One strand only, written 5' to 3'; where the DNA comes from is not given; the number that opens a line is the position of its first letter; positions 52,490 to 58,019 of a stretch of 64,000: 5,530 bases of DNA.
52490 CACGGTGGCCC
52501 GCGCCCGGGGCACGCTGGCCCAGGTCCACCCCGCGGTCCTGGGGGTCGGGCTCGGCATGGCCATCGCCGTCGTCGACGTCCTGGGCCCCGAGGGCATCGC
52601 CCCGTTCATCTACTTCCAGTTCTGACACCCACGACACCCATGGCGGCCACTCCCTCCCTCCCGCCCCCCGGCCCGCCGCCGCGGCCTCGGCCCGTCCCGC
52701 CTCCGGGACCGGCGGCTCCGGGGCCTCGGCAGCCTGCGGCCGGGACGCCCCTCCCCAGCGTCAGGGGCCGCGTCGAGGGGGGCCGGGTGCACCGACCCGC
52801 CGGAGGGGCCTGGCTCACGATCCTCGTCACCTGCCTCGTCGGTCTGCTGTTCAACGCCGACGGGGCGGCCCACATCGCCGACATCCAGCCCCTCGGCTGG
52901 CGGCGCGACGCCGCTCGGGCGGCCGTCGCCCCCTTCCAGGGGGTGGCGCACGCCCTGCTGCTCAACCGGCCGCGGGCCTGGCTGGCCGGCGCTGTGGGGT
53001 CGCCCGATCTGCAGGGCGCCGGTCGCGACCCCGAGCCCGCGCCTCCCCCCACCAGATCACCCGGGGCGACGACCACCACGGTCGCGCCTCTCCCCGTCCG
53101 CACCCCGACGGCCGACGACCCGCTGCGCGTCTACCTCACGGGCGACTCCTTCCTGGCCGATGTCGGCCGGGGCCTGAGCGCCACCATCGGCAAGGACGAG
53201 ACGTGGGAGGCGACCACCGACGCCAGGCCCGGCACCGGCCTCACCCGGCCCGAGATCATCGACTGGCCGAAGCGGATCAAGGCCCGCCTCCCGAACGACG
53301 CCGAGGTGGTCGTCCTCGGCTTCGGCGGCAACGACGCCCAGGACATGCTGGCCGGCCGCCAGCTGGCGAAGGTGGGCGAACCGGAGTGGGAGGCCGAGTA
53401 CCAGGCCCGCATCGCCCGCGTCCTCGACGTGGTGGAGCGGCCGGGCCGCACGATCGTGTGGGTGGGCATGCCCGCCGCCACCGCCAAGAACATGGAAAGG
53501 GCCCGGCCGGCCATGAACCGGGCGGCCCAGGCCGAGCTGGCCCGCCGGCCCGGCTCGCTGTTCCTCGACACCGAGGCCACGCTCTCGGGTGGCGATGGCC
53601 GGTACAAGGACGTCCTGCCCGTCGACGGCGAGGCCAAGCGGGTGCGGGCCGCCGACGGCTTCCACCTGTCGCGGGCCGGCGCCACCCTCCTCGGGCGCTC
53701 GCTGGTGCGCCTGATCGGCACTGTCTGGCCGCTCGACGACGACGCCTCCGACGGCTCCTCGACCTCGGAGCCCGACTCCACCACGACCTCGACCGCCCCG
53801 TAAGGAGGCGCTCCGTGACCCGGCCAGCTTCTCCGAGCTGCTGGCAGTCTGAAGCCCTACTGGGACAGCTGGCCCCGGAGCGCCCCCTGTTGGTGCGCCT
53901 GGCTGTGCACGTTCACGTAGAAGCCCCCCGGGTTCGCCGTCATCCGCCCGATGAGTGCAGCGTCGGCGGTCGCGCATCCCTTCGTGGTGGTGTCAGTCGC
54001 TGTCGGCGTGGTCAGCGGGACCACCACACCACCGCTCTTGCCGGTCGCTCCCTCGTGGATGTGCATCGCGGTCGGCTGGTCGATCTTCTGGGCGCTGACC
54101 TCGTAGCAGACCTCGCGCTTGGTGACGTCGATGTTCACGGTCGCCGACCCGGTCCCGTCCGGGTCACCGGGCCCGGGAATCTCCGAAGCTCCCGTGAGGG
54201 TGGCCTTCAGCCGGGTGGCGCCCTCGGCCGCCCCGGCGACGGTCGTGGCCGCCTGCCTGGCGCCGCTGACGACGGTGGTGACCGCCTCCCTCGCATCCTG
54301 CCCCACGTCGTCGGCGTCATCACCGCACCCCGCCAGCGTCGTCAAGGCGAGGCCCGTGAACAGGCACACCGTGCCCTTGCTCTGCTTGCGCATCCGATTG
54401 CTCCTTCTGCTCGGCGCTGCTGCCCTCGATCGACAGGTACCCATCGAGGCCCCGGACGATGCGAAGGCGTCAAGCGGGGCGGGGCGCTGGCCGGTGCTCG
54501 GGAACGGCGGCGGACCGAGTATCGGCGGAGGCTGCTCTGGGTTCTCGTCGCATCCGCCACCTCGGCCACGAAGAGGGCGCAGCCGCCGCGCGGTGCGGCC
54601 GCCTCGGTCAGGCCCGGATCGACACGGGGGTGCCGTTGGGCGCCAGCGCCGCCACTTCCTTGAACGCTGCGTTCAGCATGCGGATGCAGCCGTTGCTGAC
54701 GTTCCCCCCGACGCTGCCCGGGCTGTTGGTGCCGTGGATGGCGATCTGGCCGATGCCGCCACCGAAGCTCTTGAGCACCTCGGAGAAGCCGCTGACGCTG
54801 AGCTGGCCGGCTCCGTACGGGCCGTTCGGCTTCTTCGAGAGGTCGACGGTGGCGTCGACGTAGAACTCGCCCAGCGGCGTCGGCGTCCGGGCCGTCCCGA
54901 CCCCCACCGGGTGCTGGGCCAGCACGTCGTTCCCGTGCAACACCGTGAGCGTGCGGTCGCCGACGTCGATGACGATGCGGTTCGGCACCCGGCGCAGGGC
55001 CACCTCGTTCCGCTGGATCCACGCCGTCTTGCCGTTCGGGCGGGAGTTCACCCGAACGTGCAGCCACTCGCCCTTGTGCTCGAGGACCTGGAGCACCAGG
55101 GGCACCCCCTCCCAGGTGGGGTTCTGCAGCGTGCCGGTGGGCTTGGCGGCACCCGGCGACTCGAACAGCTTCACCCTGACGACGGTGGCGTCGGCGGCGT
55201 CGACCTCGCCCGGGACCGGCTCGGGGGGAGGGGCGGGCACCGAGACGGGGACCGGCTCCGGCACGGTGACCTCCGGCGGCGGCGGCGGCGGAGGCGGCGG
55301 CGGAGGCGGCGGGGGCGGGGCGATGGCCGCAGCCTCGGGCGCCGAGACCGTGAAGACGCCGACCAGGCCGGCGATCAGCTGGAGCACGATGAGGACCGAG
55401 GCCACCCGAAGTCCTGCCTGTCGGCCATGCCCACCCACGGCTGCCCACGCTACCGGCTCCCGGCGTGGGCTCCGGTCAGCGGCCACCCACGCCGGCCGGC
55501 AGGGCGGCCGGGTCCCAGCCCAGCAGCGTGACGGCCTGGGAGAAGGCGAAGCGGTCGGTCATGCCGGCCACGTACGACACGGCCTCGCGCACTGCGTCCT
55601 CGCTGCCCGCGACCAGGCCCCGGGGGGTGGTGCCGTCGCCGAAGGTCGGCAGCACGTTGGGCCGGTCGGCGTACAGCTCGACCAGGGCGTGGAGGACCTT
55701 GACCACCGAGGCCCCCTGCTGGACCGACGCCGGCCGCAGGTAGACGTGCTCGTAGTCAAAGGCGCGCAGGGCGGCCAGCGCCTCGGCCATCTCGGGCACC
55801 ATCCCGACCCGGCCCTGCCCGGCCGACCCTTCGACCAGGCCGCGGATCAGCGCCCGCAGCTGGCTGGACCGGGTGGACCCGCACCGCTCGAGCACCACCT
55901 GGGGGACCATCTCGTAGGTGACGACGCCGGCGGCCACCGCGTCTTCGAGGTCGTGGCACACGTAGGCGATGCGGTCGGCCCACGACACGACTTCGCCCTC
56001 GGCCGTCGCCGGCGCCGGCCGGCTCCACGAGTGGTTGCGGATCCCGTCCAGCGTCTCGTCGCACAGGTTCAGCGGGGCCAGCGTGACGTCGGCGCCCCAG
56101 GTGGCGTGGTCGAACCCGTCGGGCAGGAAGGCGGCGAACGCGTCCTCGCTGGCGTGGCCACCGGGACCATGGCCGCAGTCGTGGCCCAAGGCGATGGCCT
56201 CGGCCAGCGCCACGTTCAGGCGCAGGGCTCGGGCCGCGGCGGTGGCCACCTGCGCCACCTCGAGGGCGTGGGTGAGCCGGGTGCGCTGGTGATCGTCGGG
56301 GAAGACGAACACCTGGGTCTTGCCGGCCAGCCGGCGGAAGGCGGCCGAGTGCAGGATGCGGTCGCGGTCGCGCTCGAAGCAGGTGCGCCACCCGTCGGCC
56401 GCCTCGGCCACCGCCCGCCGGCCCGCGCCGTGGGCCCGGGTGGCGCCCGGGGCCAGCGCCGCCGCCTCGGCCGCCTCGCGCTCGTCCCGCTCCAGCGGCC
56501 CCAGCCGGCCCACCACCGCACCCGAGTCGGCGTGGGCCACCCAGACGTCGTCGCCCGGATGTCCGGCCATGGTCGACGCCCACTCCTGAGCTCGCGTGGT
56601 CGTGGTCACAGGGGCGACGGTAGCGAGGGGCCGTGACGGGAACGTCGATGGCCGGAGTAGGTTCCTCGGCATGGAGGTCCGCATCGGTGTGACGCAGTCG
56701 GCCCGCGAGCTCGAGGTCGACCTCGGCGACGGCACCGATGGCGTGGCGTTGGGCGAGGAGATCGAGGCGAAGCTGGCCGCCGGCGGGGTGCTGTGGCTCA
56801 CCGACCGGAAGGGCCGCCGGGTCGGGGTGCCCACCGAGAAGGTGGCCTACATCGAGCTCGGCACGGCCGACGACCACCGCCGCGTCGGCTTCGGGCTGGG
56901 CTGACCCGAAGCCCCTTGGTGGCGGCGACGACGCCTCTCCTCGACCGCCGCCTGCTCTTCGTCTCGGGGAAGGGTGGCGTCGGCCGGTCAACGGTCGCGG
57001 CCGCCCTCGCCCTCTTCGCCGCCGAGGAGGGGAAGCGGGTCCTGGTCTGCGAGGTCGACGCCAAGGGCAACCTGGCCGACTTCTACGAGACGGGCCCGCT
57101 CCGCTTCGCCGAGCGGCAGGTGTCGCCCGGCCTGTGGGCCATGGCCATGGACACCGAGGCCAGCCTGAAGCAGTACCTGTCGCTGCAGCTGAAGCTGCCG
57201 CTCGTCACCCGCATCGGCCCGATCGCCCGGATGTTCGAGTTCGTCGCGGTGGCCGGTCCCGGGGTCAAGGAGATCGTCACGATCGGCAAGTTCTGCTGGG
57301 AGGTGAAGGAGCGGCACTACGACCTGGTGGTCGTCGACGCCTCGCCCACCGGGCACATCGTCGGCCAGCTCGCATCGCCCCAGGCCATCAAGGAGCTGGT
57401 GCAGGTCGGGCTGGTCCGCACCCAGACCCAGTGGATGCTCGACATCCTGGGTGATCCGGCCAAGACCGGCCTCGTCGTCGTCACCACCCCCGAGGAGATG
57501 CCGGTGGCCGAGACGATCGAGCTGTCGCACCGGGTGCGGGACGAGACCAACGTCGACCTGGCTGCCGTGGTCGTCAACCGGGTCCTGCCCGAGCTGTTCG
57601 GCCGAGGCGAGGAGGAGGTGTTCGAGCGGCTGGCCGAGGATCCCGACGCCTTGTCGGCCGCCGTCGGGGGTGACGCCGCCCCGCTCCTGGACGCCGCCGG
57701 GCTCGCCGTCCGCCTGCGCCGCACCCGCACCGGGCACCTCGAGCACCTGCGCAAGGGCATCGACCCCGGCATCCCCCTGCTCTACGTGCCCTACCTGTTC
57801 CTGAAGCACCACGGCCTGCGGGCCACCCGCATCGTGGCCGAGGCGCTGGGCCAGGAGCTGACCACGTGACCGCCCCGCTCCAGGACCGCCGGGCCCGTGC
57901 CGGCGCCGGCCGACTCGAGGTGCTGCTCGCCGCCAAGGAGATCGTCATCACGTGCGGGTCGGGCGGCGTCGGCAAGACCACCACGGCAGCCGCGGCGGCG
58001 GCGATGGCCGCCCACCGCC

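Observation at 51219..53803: MBOAT plus SGNH-hydrolase (DUF459-type) gene pair: candidate envelope polymer O-acylation system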

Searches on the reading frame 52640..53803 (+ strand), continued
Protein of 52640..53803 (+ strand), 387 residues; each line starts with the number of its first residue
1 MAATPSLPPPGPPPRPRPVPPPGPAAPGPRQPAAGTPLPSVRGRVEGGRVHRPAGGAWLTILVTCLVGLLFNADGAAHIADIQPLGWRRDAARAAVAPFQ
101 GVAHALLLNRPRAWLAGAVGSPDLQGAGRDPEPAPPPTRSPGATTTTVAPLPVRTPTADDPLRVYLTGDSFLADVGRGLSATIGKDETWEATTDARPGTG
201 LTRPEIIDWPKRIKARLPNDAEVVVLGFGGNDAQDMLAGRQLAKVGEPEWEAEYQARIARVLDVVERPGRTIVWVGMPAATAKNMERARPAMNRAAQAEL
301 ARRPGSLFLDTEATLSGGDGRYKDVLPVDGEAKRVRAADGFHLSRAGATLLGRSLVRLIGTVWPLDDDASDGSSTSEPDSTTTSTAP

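Call 58: list_cluster_members(proteins=[P0001, window:51219-52622:+])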
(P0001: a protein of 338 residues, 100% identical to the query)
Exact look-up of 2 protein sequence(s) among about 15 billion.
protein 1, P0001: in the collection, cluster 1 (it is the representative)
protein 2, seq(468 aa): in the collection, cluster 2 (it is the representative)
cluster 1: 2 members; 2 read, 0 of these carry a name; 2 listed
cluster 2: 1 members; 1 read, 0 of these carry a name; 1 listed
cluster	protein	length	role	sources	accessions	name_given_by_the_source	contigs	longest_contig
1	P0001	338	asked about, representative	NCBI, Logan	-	-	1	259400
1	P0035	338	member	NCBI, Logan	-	-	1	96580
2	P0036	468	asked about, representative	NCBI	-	-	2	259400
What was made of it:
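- Checked: The identical 468-aa protein is on record from NCBI (call 58).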

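Call 69: find_encoding_contigs(protein=P0022, flank=8000, max_places=1)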
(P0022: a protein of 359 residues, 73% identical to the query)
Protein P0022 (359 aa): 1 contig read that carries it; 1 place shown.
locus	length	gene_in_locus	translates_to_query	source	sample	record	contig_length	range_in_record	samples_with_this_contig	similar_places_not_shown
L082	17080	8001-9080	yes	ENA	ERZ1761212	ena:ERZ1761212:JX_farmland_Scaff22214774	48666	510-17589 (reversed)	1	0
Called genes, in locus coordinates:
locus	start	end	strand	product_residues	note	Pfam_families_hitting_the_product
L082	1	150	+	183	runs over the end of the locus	PF07098:DUF1360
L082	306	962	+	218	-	-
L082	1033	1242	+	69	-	PF11272:DUF3072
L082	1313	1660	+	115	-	-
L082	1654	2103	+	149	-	PF11345:DUF3147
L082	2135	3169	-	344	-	PF00266:Aminotran_5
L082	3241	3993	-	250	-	PF18546:MetOD1 (weak)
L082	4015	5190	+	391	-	PF01883:FeS_assembly_P, PF00142:Fer4_NifH (faint), PF01656:CbiA, PF09140:MipZ (weak), PF10609:ParA, PF13614:AAA_31 (weak)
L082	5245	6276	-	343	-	PF05048:NosD, PF13229:Beta_helix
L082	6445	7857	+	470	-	PF03062:MBOAT, PF13813:MBOAT_2 (weak)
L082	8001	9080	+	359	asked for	PF04311:DUF459, PF13472:Lipase_GDSL_2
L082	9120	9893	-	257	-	PF03734:YkuD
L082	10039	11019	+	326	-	PF00180:Iso_dh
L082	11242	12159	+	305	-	PF01063:Aminotran_4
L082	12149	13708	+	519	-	PF00682:HMGL-like, PF22617:HCS_D2, PF08502:LeuA_dimer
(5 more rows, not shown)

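Call 70: find_encoding_contigs(protein=P0009, flank=8000, max_places=1)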
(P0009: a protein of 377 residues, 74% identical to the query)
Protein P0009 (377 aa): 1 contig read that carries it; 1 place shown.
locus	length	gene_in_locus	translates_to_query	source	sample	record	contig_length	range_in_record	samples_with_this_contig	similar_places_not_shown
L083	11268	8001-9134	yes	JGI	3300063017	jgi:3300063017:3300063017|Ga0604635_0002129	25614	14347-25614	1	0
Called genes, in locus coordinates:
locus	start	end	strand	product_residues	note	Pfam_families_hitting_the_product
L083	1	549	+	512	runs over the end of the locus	PF01569:PAP2 (faint), PF22778:VCPO_2nd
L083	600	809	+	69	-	PF11272:DUF3072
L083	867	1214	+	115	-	-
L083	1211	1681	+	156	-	PF11345:DUF3147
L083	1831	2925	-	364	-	PF00266:Aminotran_5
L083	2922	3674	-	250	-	PF12840:HTH_20 (faint), PF18546:MetOD1 (weak)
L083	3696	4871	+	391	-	PF01883:FeS_assembly_P, PF00142:Fer4_NifH (faint), PF01656:CbiA, PF09140:MipZ (weak), PF10609:ParA, PF13614:AAA_31 (weak)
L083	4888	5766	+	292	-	PF04227:Indigoidine_A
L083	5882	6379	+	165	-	-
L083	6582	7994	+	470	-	PF03062:MBOAT, PF13813:MBOAT_2 (weak)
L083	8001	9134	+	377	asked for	PF04311:DUF459, PF13472:Lipase_GDSL_2 (weak)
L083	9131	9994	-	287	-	PF03734:YkuD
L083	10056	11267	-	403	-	?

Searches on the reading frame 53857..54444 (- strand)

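Call 6: search_protein_families(library=pfam, proteins=[window:53857-54444:-], max_evalue=0.01)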
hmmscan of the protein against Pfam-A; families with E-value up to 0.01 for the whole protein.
window:53857-54444:- (195 aa): 1 family
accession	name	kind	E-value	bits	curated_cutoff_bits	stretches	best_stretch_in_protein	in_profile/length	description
PF07452.17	CHRD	-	8e-30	104.6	24.1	1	80-193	2-117/117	CHRD domain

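Call 7: search_protein_families(library=ncbifam, proteins=[window:53857-54444:-], max_evalue=0.01)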
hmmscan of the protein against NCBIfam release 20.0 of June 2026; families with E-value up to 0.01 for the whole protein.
window:53857-54444:- (195 aa): 1 family
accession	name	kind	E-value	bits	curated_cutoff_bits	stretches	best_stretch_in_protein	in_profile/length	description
NF047840.1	lipo_Ag473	exception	0.0046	17.7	100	1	28-78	5-52/136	Ag473 family lipoprotein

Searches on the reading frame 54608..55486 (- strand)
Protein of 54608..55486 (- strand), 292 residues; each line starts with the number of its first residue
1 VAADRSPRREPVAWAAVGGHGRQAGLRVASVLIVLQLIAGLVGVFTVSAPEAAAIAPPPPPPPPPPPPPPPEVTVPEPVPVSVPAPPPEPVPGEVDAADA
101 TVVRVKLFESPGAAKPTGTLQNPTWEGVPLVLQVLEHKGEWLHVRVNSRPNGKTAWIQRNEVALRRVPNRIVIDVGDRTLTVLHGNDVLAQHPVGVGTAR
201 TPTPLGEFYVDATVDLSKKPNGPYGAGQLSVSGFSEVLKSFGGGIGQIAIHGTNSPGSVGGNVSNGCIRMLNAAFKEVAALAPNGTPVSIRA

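Call 6: search_protein_families(library=pfam, proteins=[window:54608-55486:-], max_evalue=0.01)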
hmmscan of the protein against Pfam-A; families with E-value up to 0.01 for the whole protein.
window:54608-55486:- (292 aa): 1 family
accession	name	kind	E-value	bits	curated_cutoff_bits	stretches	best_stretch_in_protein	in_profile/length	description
PF03734.19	YkuD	-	8.6e-20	72.2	23.4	1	169-290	2-146/146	L,D-transpeptidase catalytic domain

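Call 7: search_protein_families(library=ncbifam, proteins=[window:54608-55486:-], max_evalue=0.01)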
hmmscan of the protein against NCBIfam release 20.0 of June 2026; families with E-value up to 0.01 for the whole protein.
window:54608-55486:- (292 aa): 3 families
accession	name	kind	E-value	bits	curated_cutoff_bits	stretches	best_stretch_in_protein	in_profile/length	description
NF047955.1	TransPepLdtE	equivalog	5.8e-08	32.3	480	1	244-290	186-232/322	L,D-transpeptidase LdtE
NF007563.0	PRK10190.1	equivalog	0.00015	21.1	517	1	248-290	188-230/310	L,D-transpeptidase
NF007612.0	PRK10260.1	equivalog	0.004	16.3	583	1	248-288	191-231/306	L,D-transpeptidase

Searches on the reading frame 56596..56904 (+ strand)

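Call 67: search_protein_families(library=pfam, proteins=[window:56596-56904:+], max_evalue=0.0001)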
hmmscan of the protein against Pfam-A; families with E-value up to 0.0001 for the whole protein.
window:56596-56904:+ (102 aa): 1 family
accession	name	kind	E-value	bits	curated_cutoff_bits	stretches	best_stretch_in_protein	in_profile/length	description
PF11305.13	DUF3107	-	3.2e-20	72.6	27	1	26-100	1-73/73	Protein of unknown function (DUF3107)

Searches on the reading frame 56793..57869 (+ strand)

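Call 6: search_protein_families(library=pfam, proteins=[window:56793-57869:+], max_evalue=0.01)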
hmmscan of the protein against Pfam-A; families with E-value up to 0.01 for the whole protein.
window:56793-57869:+ (358 aa): 7 families
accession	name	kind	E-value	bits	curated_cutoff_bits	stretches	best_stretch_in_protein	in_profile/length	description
PF02374.21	ArsA_ATPase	-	4.1e-33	115.4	24.3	2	53-204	2-153/305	Anion-transporting ATPase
PF01656.29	CbiA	-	9.3e-11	42.2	25.4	1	55-282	2-101/125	CobQ/CobB/MinD/ParA nucleotide binding domain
PF10609.15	ParA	-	7.5e-10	39.1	27.1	1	54-92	6-44/246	NUBPL iron-transfer P-loop NTPase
PF13614.12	AAA_31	-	2.1e-09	38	27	1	56-190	6-132/177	AAA domain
PF00142.24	Fer4_NifH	-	0.00038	20.5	25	1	56-93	4-41/271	4Fe-4S iron sulfur cluster binding proteins, NifH/frxC family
PF13401.12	AAA_22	-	0.0054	17.5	27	0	52-100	5-53/130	AAA domain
PF20720.3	nSTAND3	-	0.0058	16.8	27.2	1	46-86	11-51/155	Novel STAND NTPase 3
